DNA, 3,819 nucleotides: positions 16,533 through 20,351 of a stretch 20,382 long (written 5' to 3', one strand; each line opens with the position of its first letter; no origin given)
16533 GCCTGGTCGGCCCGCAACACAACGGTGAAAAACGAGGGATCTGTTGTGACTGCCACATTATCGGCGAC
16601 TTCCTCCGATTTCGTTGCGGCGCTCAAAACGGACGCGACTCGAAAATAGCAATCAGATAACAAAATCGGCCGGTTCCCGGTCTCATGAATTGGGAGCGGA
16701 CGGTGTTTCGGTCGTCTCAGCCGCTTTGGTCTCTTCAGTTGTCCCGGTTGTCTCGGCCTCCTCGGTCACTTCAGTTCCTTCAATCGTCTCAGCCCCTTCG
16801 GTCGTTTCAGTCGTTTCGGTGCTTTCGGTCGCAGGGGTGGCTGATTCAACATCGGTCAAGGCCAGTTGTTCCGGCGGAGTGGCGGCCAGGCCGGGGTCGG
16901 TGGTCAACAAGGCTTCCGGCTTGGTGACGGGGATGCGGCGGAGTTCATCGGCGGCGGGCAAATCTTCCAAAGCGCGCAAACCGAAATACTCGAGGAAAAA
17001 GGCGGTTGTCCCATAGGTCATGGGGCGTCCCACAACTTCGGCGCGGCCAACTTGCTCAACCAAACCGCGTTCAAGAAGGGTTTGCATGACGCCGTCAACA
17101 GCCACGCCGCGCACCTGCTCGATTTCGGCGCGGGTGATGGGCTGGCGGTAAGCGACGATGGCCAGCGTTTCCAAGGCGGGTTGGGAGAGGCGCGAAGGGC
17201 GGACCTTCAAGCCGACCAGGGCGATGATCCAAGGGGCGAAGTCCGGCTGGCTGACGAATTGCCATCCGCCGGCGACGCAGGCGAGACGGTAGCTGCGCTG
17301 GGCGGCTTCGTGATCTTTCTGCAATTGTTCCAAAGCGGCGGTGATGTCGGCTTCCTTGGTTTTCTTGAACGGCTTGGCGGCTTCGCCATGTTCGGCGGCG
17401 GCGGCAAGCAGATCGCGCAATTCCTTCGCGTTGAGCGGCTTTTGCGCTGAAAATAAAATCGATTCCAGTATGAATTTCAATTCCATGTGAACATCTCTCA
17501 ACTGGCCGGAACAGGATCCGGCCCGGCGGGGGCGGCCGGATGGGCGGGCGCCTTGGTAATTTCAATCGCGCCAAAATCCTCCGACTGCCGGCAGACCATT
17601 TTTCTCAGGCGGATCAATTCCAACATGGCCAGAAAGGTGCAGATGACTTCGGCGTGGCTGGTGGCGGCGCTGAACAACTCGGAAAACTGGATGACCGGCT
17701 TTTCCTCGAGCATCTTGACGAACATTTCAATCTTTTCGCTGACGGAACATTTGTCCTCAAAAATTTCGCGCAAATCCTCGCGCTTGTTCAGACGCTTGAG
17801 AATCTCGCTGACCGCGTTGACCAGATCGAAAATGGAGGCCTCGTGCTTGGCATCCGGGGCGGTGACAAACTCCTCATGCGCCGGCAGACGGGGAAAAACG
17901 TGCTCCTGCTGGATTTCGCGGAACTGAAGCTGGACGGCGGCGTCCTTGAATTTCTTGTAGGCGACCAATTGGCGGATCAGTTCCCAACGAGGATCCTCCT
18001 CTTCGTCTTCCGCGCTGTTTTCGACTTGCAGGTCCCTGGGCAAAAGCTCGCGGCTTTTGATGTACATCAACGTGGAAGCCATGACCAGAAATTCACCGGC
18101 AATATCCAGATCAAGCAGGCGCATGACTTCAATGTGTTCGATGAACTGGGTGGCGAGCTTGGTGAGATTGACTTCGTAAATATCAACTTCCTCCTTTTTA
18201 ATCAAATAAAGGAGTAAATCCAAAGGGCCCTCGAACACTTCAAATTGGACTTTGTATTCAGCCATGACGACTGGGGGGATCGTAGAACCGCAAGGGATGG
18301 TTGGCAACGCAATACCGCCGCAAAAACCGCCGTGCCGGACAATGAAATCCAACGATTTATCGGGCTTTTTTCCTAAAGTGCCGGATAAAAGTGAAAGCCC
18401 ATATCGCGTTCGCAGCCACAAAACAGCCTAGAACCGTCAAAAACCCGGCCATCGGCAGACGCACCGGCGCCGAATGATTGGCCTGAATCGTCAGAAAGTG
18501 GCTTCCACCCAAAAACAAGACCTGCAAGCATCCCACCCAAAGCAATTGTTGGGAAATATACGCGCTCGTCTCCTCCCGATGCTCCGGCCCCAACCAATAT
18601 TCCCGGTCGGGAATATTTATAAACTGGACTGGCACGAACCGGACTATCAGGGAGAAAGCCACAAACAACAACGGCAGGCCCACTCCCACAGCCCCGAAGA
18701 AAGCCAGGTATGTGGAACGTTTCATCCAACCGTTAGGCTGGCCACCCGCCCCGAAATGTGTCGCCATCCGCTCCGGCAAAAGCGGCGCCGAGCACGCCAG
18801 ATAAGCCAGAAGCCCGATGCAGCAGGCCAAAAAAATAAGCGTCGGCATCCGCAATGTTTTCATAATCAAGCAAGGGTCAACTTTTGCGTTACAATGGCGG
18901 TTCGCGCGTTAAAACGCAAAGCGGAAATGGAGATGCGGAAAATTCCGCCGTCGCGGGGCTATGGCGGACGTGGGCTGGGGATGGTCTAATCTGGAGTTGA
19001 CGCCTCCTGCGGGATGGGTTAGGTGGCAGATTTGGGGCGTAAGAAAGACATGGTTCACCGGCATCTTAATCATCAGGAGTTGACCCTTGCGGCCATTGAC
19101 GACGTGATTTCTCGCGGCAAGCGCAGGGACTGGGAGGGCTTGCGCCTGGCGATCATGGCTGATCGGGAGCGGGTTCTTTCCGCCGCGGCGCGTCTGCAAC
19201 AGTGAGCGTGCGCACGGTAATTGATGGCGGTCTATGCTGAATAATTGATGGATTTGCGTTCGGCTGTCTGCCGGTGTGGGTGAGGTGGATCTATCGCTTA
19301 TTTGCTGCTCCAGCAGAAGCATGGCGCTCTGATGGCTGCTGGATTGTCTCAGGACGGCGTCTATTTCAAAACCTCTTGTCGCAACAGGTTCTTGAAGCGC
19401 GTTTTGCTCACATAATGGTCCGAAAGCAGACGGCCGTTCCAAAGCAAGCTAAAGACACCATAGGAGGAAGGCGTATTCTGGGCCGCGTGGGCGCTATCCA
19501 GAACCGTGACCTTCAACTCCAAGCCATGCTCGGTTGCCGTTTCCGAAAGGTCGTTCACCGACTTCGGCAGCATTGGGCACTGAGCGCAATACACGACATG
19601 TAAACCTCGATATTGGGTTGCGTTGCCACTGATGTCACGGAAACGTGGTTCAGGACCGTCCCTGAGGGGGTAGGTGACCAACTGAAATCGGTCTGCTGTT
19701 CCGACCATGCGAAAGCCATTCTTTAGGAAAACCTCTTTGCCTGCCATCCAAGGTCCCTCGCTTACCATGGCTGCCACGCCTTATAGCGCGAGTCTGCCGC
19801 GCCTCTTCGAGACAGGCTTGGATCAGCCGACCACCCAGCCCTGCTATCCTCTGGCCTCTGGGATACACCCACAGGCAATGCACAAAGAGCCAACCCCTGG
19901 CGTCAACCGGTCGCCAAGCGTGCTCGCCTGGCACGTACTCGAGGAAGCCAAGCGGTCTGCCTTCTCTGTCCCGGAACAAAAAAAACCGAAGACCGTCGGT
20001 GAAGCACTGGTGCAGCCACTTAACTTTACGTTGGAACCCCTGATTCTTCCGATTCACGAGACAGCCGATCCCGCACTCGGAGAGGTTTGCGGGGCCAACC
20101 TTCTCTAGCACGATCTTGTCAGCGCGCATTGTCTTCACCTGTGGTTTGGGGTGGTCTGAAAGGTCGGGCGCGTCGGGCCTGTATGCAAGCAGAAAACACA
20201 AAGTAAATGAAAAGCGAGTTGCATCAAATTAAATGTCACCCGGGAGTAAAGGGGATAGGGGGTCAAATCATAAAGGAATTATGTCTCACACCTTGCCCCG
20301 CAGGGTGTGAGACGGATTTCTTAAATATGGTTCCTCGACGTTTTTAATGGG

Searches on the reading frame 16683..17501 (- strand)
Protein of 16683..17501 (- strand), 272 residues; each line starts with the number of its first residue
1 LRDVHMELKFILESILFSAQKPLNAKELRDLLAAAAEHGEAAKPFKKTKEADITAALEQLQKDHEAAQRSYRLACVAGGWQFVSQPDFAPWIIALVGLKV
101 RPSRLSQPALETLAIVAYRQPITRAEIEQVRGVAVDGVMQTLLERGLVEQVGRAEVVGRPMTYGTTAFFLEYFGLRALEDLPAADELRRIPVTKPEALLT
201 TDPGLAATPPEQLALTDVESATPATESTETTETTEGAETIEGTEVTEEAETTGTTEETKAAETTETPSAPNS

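Call 75: search_protein_families(library=pfam, proteins=[window:16683-17501:-], max_evalue=0.001)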
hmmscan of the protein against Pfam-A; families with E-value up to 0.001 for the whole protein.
window:16683-17501:- (272 aa): 1 family
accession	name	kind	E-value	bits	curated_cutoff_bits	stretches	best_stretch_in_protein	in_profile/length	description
PF04079.22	SMC_ScpB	-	1.8e-50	171.1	27.4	1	11-183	2-159/160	Segregation and condensation complex subunit ScpB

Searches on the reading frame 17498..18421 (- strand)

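Call 75: search_protein_families(library=pfam, proteins=[window:17498-18421:-], max_evalue=0.001)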
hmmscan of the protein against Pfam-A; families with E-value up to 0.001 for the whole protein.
window:17498-18421:- (307 aa): 1 family
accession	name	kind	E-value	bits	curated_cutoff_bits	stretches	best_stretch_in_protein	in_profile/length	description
PF02616.19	SMC_ScpA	-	8.9e-36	124.5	24.6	1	73-289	1-230/232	Segregation and condensation protein ScpA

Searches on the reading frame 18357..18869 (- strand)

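Call 75: search_protein_families(library=pfam, proteins=[window:18357-18869:-], max_evalue=0.001)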
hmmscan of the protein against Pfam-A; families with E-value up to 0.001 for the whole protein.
window:18357-18869:- (170 aa): 1 family
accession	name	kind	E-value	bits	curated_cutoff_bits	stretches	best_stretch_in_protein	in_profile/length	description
PF07853.16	DUF1648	-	4.1e-11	42.8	28.7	1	17-57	3-42/49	Domain of unknown function (DUF1648)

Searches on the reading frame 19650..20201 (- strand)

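Call 75: search_protein_families(library=pfam, proteins=[window:19650-20201:-], max_evalue=0.001)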
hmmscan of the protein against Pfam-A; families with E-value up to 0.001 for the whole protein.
window:19650-20201:- (183 aa): 1 family
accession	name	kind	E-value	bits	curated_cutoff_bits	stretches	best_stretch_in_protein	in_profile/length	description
PF00583.31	Acetyltransf_1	-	4e-06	27.5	20.7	1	61-139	21-93/116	Acetyltransferase (GNAT) family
